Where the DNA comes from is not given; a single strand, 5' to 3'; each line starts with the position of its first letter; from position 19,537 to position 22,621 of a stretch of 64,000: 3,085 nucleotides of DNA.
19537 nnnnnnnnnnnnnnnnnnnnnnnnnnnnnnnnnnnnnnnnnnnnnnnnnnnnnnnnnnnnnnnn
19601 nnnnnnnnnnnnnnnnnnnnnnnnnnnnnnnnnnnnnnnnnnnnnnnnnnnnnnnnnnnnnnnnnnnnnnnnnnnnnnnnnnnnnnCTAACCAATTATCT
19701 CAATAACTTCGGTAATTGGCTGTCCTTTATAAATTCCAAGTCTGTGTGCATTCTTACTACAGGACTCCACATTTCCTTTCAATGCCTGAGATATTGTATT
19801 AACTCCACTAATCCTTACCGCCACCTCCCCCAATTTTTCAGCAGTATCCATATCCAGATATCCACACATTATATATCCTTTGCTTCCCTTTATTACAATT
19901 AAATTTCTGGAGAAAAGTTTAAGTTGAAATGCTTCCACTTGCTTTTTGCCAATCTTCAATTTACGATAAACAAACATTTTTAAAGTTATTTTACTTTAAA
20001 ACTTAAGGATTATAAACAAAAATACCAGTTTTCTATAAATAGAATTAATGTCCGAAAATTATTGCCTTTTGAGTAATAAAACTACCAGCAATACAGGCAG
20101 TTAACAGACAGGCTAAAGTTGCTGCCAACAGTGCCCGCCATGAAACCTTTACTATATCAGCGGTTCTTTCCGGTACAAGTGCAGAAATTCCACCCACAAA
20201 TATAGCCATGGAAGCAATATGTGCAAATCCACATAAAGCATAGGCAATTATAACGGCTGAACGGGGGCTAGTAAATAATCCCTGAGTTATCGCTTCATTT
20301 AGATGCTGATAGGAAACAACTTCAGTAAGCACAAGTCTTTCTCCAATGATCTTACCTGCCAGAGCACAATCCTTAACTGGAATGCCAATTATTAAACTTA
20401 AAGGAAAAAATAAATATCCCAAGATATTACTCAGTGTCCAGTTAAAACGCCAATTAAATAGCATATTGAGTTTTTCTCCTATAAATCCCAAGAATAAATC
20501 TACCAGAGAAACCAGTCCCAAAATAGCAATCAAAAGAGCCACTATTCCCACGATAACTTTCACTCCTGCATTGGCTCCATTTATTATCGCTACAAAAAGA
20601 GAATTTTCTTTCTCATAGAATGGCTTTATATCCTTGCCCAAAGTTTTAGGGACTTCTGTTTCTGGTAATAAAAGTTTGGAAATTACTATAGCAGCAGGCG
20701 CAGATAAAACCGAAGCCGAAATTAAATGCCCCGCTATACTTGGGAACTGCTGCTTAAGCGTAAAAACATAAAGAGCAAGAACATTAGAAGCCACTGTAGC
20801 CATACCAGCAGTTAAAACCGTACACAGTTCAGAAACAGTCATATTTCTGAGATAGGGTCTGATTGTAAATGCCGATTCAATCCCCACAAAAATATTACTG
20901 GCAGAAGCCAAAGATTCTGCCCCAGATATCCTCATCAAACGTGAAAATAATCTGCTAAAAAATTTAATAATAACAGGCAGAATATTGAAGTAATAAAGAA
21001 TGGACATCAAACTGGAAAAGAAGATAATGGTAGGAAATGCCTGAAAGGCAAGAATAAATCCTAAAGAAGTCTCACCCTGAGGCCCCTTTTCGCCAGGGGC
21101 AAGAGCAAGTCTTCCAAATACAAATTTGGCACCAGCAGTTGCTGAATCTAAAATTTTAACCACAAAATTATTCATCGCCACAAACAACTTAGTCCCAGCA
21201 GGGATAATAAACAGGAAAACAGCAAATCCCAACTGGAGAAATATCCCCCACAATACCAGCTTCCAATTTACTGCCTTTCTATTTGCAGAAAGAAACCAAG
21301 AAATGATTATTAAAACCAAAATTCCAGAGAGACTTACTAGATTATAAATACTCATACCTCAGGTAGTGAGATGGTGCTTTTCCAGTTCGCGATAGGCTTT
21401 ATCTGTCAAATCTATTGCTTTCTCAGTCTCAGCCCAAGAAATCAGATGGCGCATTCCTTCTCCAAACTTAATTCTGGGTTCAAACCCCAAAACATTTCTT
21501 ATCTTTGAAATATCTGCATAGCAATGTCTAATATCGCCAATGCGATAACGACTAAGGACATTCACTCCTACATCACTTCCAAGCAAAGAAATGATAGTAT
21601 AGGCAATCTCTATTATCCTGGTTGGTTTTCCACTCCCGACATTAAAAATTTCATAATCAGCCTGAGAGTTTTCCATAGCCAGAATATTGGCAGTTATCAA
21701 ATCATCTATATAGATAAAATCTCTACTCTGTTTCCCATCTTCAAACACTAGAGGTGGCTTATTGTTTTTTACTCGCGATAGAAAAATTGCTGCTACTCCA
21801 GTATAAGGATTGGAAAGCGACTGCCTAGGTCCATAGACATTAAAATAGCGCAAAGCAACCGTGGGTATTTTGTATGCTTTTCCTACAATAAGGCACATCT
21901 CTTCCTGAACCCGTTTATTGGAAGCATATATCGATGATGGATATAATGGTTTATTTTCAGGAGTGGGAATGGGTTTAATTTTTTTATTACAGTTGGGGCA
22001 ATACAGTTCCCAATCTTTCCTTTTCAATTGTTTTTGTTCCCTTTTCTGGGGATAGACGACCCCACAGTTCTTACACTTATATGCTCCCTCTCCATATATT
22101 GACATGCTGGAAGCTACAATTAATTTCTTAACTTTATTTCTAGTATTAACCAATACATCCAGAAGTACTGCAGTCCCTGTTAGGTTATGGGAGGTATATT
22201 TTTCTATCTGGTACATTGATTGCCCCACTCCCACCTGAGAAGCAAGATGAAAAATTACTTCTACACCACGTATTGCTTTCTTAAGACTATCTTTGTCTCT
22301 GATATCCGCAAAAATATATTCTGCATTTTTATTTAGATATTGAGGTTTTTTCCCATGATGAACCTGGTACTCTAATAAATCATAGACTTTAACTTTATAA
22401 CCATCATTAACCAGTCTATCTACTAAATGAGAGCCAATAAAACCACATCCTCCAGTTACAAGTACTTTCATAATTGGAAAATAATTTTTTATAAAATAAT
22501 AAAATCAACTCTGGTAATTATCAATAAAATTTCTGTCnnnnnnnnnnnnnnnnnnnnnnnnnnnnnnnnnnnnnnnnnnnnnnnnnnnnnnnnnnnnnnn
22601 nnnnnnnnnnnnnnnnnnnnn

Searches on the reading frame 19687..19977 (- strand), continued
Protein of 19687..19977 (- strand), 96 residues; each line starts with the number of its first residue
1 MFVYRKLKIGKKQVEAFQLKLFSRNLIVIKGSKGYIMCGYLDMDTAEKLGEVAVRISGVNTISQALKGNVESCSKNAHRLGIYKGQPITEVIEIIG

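Call 58: find_encoding_contigs(protein=P0038, flank=1500, max_places=5)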
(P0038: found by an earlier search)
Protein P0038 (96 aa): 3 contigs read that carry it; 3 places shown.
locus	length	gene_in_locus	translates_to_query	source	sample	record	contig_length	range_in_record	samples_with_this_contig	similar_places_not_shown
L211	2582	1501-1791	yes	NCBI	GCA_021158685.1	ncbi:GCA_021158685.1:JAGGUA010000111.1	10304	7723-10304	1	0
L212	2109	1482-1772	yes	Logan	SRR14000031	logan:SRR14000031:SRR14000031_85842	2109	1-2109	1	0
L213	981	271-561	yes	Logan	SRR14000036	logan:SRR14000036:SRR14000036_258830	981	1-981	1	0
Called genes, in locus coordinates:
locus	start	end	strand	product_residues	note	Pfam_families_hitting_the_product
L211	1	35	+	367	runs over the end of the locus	PF01073:3Beta_HSD, PF01370:Epimerase, PF02719:Polysacc_synt_2, PF13460:NAD_binding_10 (weak), PF16363:GDP_Man_Dehyd, PF07993:NAD_binding_4 (weak), PF01370:Epimerase, PF16363:GDP_Man_Dehyd, +1 more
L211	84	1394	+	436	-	PF01773:Nucleos_tra2_N, PF07670:Gate, PF07662:Nucleos_tra2_C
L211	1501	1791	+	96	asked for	PF08827:DUF1805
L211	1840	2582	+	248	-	PF00580:UvrD-helicase, PF13245:AAA_19 (weak)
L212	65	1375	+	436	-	PF01773:Nucleos_tra2_N, PF07670:Gate, PF07662:Nucleos_tra2_C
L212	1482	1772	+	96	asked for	PF08827:DUF1805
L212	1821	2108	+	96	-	?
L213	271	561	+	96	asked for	PF08827:DUF1805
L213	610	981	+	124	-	?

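Call 59: find_encoding_contigs(protein=P0039, flank=1500, max_places=6)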
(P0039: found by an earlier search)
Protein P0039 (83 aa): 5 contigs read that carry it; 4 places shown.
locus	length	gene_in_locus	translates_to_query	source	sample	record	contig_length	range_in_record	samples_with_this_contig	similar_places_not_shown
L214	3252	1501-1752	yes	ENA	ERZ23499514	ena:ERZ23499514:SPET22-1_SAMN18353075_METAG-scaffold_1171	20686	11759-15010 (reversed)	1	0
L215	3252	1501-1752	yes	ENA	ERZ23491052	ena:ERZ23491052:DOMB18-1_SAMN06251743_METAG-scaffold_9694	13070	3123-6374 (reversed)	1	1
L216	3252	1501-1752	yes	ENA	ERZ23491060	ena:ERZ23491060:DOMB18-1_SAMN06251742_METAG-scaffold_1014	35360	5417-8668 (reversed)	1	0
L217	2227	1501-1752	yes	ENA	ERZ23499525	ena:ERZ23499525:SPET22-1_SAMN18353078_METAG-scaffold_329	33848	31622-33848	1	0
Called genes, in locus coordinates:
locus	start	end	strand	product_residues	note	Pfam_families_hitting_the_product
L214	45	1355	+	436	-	PF01773:Nucleos_tra2_N, PF07670:Gate, PF07662:Nucleos_tra2_C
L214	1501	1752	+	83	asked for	PF08827:DUF1805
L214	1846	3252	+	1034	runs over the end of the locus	PF00580:UvrD-helicase, PF13245:AAA_19 (faint), PF13087:AAA_12 (faint), PF13361:UvrD_C, PF13538:UvrD_C_2 (faint), PF12705:PDDEXK_1 (weak)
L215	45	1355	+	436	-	PF01773:Nucleos_tra2_N, PF07670:Gate, PF07662:Nucleos_tra2_C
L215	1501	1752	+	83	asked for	PF08827:DUF1805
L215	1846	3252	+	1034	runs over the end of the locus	PF00580:UvrD-helicase, PF13245:AAA_19 (faint), PF13087:AAA_12 (faint), PF13361:UvrD_C, PF13538:UvrD_C_2 (faint), PF12705:PDDEXK_1 (weak)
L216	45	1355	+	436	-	PF01773:Nucleos_tra2_N, PF07670:Gate, PF07662:Nucleos_tra2_C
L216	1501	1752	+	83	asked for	PF08827:DUF1805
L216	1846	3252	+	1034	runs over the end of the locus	PF00580:UvrD-helicase, PF13245:AAA_19 (faint), PF13087:AAA_12 (faint), PF13361:UvrD_C, PF13538:UvrD_C_2 (faint), PF12705:PDDEXK_1 (weak)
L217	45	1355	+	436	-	PF01773:Nucleos_tra2_N, PF07670:Gate, PF07662:Nucleos_tra2_C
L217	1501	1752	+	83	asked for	PF08827:DUF1805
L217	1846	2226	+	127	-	?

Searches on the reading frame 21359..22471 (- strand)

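Call 5: search_protein_families(library=pfam, proteins=[window:21359-22471:-])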
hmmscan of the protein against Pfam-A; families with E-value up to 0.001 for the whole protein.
window:21359-22471:- (370 aa): 8 families
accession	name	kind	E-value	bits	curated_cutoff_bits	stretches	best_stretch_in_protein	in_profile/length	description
PF01370.27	Epimerase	-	2.8e-53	181.2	20.9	2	169-279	126-240/240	NAD dependent epimerase/dehydratase family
PF16363.11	GDP_Man_Dehyd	-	2.7e-47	162.3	27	2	4-128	1-135/332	GDP-mannose 4,6 dehydratase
PF01073.25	3Beta_HSD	-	2e-28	99.7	22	2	4-130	1-124/280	3-beta hydroxysteroid dehydrogenase/isomerase family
PF02719.21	Polysacc_synt_2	-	1.3e-18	67.7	20.2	2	3-122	1-128/293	Polysaccharide biosynthesis protein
PF07993.18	NAD_binding_4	-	9.8e-10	38.5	20.1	1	60-227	79-216/258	Male sterility protein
PF13460.12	NAD_binding_10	-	4.7e-08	33.5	27.2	1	7-147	1-128/184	NAD(P)H-binding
PF05368.20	NmrA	-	9.8e-08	32.4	27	1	2-78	4-78/298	NmrA-like family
PF00106.31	adh_short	-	1.7e-06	28.1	26.6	1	3-72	3-73/195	short chain dehydrogenase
